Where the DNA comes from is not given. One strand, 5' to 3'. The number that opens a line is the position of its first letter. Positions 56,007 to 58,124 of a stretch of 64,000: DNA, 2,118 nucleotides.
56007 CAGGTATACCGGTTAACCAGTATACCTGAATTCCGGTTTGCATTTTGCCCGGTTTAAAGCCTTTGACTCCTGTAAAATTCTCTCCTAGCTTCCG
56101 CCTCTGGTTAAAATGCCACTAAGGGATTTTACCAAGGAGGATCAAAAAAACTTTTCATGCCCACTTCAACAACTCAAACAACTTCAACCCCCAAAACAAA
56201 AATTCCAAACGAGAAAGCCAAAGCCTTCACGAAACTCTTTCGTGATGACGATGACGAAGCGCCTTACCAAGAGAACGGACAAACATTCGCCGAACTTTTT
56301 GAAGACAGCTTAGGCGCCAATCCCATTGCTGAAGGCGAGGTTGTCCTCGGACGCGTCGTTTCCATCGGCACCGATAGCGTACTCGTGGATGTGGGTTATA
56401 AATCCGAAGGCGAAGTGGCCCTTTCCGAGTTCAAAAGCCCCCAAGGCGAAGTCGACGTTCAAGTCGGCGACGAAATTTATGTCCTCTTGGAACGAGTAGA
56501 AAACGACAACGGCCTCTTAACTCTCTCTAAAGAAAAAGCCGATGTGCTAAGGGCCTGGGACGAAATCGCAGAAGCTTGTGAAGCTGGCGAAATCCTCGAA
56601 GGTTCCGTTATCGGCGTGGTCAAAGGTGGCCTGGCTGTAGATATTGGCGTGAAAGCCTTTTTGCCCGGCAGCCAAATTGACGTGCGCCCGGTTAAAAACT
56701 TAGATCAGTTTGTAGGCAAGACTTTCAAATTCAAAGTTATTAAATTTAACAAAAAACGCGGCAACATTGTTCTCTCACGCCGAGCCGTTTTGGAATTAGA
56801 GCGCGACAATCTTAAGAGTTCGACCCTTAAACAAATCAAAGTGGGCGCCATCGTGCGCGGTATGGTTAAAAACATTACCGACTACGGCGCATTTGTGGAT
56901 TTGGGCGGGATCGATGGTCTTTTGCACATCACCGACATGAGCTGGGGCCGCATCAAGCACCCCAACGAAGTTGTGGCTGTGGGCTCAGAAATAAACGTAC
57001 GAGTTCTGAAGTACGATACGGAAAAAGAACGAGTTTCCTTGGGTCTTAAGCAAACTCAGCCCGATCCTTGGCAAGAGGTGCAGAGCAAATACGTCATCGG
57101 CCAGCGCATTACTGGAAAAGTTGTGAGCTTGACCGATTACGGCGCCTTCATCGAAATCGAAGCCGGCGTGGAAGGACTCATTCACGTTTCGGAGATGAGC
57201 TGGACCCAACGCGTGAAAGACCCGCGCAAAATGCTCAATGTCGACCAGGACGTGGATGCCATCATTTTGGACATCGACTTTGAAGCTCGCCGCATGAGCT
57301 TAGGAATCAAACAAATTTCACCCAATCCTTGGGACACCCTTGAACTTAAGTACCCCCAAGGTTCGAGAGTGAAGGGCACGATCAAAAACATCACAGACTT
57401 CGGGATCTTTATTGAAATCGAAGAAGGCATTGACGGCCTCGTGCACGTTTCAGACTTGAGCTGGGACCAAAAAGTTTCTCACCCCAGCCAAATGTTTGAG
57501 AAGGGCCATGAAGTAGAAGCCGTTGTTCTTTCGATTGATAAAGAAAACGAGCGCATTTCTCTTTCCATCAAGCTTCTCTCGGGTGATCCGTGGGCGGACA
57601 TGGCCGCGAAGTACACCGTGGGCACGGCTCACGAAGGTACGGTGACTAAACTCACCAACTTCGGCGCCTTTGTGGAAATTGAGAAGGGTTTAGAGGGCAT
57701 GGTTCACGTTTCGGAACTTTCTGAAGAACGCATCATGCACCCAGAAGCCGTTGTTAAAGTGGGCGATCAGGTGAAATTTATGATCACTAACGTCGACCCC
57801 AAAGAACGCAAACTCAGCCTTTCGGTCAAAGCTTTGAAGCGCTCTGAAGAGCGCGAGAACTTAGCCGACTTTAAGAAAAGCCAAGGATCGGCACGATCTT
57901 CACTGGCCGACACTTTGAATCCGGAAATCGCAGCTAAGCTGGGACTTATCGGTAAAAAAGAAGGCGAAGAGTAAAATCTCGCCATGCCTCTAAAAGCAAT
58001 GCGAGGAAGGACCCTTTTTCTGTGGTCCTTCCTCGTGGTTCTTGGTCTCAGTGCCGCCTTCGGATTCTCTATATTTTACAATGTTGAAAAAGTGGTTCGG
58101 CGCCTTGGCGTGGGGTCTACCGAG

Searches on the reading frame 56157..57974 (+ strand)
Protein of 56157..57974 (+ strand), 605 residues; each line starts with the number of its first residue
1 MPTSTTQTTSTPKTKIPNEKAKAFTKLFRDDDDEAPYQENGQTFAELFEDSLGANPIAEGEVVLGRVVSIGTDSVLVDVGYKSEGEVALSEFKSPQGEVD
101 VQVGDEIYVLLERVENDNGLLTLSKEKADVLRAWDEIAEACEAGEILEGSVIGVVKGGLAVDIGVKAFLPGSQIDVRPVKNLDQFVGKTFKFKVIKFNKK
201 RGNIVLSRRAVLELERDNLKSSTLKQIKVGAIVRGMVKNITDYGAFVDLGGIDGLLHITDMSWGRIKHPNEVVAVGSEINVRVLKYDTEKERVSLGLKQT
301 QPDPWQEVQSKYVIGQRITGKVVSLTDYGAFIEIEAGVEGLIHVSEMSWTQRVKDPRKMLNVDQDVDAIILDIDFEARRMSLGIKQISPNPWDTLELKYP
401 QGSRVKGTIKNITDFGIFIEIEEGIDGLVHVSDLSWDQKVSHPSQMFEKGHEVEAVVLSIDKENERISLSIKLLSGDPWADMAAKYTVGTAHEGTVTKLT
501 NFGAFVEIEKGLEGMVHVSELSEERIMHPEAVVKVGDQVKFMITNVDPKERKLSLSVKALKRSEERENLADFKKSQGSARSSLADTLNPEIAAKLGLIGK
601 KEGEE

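Call 74: search_protein_families(library=pfam, proteins=[window:56157-57974:+])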
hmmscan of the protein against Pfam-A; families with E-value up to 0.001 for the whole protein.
window:56157-57974:+ (605 aa): 6 families
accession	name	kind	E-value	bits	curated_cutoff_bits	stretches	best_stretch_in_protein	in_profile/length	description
PF00575.29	S1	-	2e-101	332.9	22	6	486-558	2-74/74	S1 RNA binding domain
PF23459.1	S1_RRP5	-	4.9e-35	120.4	27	3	488-557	3-72/72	RRP5 S1 domain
PF21710.3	Spt6_S1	-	1.8e-14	54.3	27.5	1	408-471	23-86/91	Spt6, S1/OB domain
PF13509.12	S1_2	-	1.6e-09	38.1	21.8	0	488-524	1-37/61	S1 domain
PF17092.11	PCB_OB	-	5.9e-06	27.5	27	0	304-362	20-79/111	Penicillin-binding protein OB-like domain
PF24685.1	OB_RRP5_4th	-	1.2e-05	25.7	31.5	0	415-460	24-71/92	RRP5 OB-fold domain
